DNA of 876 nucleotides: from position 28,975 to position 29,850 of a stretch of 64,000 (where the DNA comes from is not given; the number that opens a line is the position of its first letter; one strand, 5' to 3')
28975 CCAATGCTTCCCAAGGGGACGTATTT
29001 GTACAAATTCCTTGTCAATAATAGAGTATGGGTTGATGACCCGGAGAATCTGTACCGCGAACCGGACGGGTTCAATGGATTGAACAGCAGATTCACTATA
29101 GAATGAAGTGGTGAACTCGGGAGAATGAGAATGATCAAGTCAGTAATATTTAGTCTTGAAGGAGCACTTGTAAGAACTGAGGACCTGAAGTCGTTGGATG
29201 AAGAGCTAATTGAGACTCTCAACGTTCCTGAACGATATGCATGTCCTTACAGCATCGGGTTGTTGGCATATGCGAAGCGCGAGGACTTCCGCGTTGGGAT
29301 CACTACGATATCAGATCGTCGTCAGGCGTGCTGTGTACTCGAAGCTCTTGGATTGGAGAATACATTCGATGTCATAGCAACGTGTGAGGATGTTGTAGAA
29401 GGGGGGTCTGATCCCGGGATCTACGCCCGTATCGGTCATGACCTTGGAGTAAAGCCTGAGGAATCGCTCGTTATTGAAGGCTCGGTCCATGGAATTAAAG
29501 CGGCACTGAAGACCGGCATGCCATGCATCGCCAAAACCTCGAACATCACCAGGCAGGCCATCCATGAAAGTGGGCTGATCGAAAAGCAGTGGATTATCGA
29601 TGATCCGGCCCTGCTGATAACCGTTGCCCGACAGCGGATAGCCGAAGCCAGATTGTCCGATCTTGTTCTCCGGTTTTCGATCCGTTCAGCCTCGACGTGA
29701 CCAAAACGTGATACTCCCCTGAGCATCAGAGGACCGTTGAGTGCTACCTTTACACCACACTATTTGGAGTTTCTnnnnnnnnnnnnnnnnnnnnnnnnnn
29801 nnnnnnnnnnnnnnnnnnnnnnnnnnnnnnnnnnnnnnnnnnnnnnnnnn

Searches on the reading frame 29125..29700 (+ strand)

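Call 9: search_protein_families(library=pfam, proteins=[window:29125-29700:+], max_evalue=0.001)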
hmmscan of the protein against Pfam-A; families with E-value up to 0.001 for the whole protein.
window:29125-29700:+ (191 aa): 2 families
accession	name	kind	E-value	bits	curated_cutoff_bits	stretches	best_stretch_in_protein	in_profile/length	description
PF13419.12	HAD_2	-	2.7e-12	47.6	23.8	1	20-136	61-177/178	Haloacid dehalogenase-like hydrolase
PF00702.32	Hydrolase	-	7.6e-11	43.2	26.4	1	34-128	93-188/191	haloacid dehalogenase-like hydrolase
